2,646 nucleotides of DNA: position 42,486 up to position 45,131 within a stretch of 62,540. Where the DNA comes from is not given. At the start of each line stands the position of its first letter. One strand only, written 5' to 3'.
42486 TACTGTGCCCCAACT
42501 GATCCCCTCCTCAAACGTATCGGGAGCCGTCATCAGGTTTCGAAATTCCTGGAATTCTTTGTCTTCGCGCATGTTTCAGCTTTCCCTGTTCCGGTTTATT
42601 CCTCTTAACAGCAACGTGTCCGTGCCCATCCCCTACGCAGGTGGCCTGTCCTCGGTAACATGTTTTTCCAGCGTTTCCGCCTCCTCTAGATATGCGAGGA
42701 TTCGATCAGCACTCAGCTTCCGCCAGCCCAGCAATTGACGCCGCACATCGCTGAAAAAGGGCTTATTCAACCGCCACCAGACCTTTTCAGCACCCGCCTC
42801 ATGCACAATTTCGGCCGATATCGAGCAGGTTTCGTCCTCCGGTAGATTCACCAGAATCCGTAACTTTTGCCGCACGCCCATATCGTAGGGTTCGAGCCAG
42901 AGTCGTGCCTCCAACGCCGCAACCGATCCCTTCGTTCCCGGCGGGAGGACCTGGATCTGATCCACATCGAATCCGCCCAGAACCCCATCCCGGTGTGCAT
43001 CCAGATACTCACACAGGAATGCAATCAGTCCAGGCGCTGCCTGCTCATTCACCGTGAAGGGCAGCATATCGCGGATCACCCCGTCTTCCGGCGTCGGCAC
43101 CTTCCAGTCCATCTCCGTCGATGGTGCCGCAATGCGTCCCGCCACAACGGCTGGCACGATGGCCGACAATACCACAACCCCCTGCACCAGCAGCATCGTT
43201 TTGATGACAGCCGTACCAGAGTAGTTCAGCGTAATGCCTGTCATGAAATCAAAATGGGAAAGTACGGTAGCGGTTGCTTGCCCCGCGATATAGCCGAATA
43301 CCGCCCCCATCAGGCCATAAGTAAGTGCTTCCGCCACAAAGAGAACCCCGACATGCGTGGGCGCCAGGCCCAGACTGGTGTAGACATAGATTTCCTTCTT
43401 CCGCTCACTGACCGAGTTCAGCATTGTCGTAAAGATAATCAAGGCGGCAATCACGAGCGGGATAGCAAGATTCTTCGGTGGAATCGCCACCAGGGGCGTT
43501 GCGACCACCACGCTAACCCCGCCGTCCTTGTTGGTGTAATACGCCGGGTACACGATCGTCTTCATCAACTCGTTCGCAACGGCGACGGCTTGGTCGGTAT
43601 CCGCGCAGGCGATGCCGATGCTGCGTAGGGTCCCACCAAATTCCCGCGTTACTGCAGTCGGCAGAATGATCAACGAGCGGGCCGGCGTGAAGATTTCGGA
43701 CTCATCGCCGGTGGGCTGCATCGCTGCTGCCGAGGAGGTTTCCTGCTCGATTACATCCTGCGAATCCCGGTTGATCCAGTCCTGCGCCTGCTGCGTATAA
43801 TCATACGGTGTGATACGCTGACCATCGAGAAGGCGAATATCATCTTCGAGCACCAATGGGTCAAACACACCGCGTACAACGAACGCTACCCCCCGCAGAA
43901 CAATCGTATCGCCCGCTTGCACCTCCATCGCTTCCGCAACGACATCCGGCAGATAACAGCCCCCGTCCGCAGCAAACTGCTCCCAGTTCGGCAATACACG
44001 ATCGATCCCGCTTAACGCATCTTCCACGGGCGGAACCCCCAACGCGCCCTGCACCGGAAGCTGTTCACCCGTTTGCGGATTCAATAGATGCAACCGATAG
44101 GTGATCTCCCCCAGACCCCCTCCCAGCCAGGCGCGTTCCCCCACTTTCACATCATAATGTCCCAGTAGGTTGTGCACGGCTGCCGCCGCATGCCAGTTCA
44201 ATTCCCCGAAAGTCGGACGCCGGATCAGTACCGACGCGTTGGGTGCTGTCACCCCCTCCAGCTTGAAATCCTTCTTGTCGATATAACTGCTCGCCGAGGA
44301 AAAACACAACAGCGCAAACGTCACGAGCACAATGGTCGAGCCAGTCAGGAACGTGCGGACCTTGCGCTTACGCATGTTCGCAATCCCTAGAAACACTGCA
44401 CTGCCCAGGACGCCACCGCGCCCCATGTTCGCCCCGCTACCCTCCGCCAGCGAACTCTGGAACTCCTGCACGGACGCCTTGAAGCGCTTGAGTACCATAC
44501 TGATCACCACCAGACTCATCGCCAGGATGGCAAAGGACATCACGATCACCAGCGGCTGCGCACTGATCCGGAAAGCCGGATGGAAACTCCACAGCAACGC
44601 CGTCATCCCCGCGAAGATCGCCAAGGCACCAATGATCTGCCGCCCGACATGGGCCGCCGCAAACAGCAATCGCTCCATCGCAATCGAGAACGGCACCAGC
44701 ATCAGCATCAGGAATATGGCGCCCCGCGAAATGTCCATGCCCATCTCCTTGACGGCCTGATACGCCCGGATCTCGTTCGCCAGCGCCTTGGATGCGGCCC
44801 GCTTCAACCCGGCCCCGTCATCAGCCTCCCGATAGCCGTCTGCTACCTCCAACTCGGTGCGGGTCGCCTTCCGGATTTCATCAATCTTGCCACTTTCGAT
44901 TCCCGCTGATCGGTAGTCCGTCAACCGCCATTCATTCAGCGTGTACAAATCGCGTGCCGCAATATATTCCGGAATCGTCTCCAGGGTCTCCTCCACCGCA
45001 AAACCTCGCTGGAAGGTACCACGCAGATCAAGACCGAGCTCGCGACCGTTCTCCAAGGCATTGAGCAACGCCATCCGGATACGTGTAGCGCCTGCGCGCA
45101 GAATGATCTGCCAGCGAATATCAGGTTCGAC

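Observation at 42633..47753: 1706-aa protein: a degenerate M28-like peptidase domain split by a coiled coil and fused to a tandem FtsX/MacB permease (an FtsEX-EnvC-like logic in one chain)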

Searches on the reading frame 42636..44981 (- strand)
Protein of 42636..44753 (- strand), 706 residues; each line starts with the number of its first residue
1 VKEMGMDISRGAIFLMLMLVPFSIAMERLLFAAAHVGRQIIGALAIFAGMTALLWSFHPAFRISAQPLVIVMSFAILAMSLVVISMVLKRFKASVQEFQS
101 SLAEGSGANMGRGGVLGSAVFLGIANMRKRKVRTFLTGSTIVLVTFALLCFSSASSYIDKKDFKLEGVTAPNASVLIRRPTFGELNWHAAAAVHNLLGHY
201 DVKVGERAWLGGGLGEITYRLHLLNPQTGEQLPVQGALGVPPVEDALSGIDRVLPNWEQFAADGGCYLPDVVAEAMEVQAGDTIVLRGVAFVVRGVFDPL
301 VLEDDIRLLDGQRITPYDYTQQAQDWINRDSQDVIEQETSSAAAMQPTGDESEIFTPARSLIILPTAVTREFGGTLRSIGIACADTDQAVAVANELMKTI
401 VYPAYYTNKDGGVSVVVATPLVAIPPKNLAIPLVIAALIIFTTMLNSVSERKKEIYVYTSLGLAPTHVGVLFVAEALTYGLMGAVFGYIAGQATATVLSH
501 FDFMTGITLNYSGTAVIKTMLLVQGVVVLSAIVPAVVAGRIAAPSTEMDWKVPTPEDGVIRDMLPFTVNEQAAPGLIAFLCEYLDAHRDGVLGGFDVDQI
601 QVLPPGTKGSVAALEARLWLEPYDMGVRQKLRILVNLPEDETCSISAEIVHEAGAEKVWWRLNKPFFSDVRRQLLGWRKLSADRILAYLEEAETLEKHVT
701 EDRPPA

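Call 59: predict_structure(alignment_id=A4)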
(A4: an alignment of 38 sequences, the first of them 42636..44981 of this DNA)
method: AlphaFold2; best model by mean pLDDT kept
length: 782 residues; sequences in the alignment: 38
mean_pLDDT: 77.9   pTM: 0.59
mean pLDDT of the five models: 77.9, 77.0, 76.7, 75.8, 73.2
residues with pLDDT >= 90: 224; 70-90: 333; 50-70: 175; < 50: 50
segments of 3 or more residues with pLDDT < 50: 169-192, 536-538, 581-584, 620-625, 778-782
pLDDT, mean of each block of 10 residues (from residue 1): 85 88 75 83 93 90 89 79 71 73 71 74 81 70 63 64 54 38 35 56 67 71 65 69 89 88 89 91 91 88 95 96 94 95 97 96 96 95 91 75 56 67 66 94 96 96 94 84 92 68 62 76 69 56 70 77 74 68 52 75 82 65 55 88 79 89 71 88 85 89 92 74 92 90 82 72 80 55 40
secondary structure, 60 per line:
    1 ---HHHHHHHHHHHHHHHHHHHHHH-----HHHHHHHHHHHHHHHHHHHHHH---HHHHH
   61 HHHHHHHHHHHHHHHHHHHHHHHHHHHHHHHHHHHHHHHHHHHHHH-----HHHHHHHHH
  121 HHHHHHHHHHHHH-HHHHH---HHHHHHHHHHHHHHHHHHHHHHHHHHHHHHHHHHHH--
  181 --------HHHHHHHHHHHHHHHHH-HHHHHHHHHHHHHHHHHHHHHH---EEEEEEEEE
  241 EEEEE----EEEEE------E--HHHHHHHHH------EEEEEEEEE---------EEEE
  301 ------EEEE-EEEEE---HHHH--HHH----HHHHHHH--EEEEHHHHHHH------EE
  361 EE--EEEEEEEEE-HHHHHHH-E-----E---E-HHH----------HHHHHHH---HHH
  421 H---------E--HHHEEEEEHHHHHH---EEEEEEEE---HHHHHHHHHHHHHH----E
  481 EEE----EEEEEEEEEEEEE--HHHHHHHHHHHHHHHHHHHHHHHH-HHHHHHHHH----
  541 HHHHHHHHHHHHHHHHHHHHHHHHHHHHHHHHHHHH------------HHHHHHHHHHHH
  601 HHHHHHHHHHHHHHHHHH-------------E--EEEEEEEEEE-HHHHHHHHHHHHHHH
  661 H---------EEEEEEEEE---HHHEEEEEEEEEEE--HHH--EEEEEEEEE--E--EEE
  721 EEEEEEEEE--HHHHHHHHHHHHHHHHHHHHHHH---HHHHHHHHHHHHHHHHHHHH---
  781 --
elements in order (helices of 4 or more, strands of 3 or more residues): H4-25 H31-52 H56-106 H112-133 H135-139 H143-178 H189-205 H207-228 E232-245 E250-254 H264-272 E279-287 E297-300 E307-310 E312-316 H320-323 H333-339 E342-345 H346-352 E359-362 E365-373 H375-381 H408-414 H418-421 E437-441 H442-447 E451-458 H462-475 E480-483 E488-500 H503-526 H528-536 H541-576 H589-618 E635-644 H646-661 E671-679 E686-696 E704-712 E718-729 H732-754 H758-777
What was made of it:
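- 43479..44294 (-): aa 1154-1425: second ectodomain, MacB/LolC-like periplasmic core. AlphaFold pLDDT about 90-97 (call 59).
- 42636..43118 (-): aa 1546-1706: cytoplasmic alpha/beta tail domain of uncertain fold. AlphaFold order is beta-alpha-beta4-alpha2 (call 59).
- On Type VII ABC permease (MacB/FtsX superfamily): AlphaFold helices and strands (call 59).
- On CARF_m8-LolE_TM (PADLOC PDLC01991): Its predicted topology is not Rossmann-like (call 59).
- The C-terminal model has only moderate confidence (pLDDT 77.9, pTM 0.59; call 59), so domain packing is unknown. Its predicted beta-alpha-beta4-alpha2 order is not Rossmann-like (call 59).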

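Call 61: fold_search(model_id=the predicted structure, library=pdb)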
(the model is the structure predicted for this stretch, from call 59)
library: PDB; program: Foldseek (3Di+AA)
matches with E <= 10: 686; with E <= 0.001: 24
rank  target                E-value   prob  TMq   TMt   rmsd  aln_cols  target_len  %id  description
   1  5gko_A                1.0e-09  1.00  0.20  0.23  19.1       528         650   13  Crystal structure of tripartite-type ABC transporter, MacB from Acinetobacter baumannii (released 2017-11-15)
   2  9rld_E                7.2e-09  1.00  0.18  0.32  20.2       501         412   13  LolCDE complex with Lpp lipoprotein (released 2026-01-21)
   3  9rlc_E                9.8e-09  1.00  0.18  0.32  20.4       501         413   13  LolCDE complex with Lpp lipoprotein (released 2026-01-21)
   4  7w7a_J                1.7e-08  1.00  0.18  0.38  20.2       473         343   14  Heme exporter in complex with Mn-containing protoporphyrin IX, Mn-anomalous data (released 2022-06-22)
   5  7mdx_A                6.6e-08  1.00  0.18  0.35  19.7       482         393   16  LolCDE nucleotide-free (released 2021-08-11)
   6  9xro_E                7.6e-08  1.00  0.18  0.35  19.5       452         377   14  LolCDE in complex with SMT-738_3 (released 2026-03-18)
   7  7w7a_B                1.2e-07  1.00  0.19  0.42  20.0       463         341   13  Heme exporter in complex with Mn-containing protoporphyrin IX, Mn-anomalous data (released 2022-06-22)
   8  9rli_E                1.2e-07  1.00  0.18  0.32  20.6       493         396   12  LolCDEdelta(235-252) complex with Pal lipoprotein (released 2026-01-21)
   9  9rld_C                1.5e-07  1.00  0.19  0.35  18.0       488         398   16  LolCDE complex with Lpp lipoprotein (released 2026-01-21)
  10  5xu1_M                1.8e-07  1.00  0.18  0.34  20.1       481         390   12  Structure of a non-canonical ABC transporter from Streptococcus pneumoniae R6 (released 2018-01-24)
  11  7w78_B                3.3e-07  1.00  0.19  0.39  20.1       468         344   14  Heme exporter HrtBA in complex with Mg-AMPPNP (released 2022-06-22)
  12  7w7a_D                3.4e-07  1.00  0.18  0.37  20.1       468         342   13  Heme exporter in complex with Mn-containing protoporphyrin IX, Mn-anomalous data (released 2022-06-22)
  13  5lil_B                5.8e-07  1.00  0.20  0.26  20.0       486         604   13  Structure of Aggregatibacter actinomycetemcomitans MacB bound to ATPyS (P21) (released 2017-11-15)
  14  5lj7_B                6.6e-07  1.00  0.20  0.26  19.7       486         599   13  Structure of Aggregatibacter actinomycetemcomitans MacB bound to ATP (P21) (released 2017-11-15)
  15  7arh_C                1.5e-06  1.00  0.18  0.33  18.0       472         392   17  LolCDE in complex with lipoprotein (released 2021-04-07)
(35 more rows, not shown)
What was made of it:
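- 43479..44294 (-): Foldseek to MacB, LolC/E and HrtB (call 61).
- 42636..43118 (-): Weak Foldseek hits to Bet v1/START-like proteins, E=0.02 (call 61).
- On Type VII ABC permease (MacB/FtsX superfamily): Foldseek to MacB, LolC/E and HrtB over 450-530 columns, probability 1.0 (call 61).
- On Tandem-FtsX permeases (YbbP-like): The YbbP Foldseek hit is weak (E=1e-4, TM-score 0.16; call 61).
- Foldseek to MacB 1e-9, LolE, HrtB and YbbP (call 61). FtsX of V. cholerae appears among the Foldseek hits, weakly (E=0.035; call 61). The best structural matches of the C-terminal half are MacB, LolE/LolC, HrtB and YbbP (call 61).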

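Call 83: search_protein_families(library=padloc, proteins=[window:42636-44753:-], max_evalue=1)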
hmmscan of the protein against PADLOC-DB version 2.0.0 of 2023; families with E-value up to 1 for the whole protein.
window:42636-44753:- (706 aa): 2 families
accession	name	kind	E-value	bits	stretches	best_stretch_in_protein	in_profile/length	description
PDLC01991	CARF_m8--CARF_LolE_TM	-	1.4e-48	163.6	2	342-592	356-603/810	-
PDLC01990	CARF_m8--CARF_Beta-galactosidase_LolE_TM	-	2.3e-19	66.3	1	345-553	1334-1540/1791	-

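Call 88: find_homologous_proteins(query=window:42636-44753:-, max_evalue=0.00001)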
Query window:42636-44753:- (706 aa): 53 proteins with E <= 0.00001 among 8000 candidates.
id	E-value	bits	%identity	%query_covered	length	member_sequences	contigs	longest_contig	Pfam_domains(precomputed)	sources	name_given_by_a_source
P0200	0.0e+0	1066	69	100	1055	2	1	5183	PF02687.28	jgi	jgi:hypothetical protein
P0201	4.6e-213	727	69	66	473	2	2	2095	PF02687.28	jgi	jgi:hypothetical protein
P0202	4.3e-206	704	65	68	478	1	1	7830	PF02687.28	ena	-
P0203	7.7e-205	700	49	99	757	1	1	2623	PF02687.28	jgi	-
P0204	1.6e-203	696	49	99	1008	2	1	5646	PF02687.28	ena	-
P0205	1.4e-202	693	49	98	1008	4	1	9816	PF02687.28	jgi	jgi:hypothetical protein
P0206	8.2e-193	660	47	95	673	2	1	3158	PF02687.28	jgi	jgi:hypothetical protein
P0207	2.3e-186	639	44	98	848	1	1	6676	PF02687.28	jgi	jgi:hypothetical protein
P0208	1.6e-180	620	44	98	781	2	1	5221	PF02687.28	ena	-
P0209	2.1e-180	620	48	91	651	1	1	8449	PF02687.28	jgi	jgi:hypothetical protein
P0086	5.8e-174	598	45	98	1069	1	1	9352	PF02687.28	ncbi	ncbi:ABC transporter permease [Verrucomicrobiota bacterium]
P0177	2.6e-168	580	42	98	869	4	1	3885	PF02687.28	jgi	jgi:hypothetical protein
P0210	4.3e-165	569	42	95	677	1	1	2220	PF02687.28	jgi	jgi:hypothetical protein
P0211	2.2e-155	537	45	82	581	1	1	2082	PF02687.28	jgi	jgi:hypothetical protein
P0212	7.1e-151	522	40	98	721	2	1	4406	PF02687.28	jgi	jgi:ABC-type lipoprotein release transport system permease subunit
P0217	8.0e-143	495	40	98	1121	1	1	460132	PF02687.28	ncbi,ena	-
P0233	6.6e-131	456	38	98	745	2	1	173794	PF02687.28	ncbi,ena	-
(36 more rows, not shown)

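Call 89: find_encoding_contigs(protein=P0233, flank=10000, max_places=1)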
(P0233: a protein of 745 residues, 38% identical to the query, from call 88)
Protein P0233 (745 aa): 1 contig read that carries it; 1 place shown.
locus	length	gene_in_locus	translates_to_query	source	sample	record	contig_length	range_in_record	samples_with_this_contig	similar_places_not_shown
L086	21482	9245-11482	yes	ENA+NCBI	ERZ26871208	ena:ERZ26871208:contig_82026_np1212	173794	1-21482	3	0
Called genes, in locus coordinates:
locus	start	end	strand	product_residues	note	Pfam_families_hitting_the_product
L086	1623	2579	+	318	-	PF20581:DUF6785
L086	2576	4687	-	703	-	PF00083:Sugar_tr, PF07690:MFS_1, PF06779:MFS_4, PF07690:MFS_1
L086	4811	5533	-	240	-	PF13088:BNR_2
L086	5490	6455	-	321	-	PF00657:Lipase_GDSL, PF13472:Lipase_GDSL_2, PF13088:BNR_2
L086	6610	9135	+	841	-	-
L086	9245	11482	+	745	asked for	PF02687:FtsX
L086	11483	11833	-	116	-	PF01740:STAS, PF13466:STAS_2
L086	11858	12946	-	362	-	PF00437:T2SSE, PF13555:AAA_29 (weak)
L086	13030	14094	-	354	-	PF07963:N_methyl (weak), PF07596:SBP_bac_10 (weak)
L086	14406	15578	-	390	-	PF05426:Alginate_lyase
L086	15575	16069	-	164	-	-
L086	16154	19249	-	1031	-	PF12951:PATR, PF07589:PEP_exosort_dom (faint)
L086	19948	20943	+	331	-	PF01261:AP_endonuc_2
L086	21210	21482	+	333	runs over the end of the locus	PF00578:AhpC-TSA, PF08534:Redoxin, PF13905:Thioredoxin_8 (faint), PF08534:Redoxin (weak), PF00578:AhpC-TSA (weak)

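Call 90: find_encoding_contigs(protein=P0217, flank=10000, max_places=1)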
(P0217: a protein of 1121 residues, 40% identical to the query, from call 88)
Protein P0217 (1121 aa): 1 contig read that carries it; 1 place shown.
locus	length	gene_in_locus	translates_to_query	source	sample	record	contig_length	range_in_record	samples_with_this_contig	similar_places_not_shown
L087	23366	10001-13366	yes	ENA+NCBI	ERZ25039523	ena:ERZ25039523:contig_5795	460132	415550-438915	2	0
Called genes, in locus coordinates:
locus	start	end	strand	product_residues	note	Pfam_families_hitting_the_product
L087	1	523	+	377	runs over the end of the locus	PF02378:PTS_EIIC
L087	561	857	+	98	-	PF02302:PTS_IIB, PF25554:PTS_EIIB_BC_N (weak)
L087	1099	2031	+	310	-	PF00381:PTS-HPr, PF05524:PEP-utilisers_N, PF00391:PEP-utilizers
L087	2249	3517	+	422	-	PF02896:PEP-utilizers_C, PF00359:PTS_EIIA_2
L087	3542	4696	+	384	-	PF01074:Glyco_hydro_38N, PF09261:Alpha-mann_mid (faint)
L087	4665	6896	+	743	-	PF07748:Glyco_hydro_38C, PF17677:Glyco_hydro38C2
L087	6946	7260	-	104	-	-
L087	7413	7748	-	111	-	PF07238:PilZ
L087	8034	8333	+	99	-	-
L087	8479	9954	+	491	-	-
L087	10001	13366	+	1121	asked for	PF02687:FtsX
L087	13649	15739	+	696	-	-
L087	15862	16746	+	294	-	-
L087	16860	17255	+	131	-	-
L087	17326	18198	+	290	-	PF00069:Pkinase, PF07714:PK_Tyr_Ser-Thr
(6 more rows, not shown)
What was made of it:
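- Tried and rejected: They are mostly fragments, or genes split in long-read assemblies (calls 89, 90).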
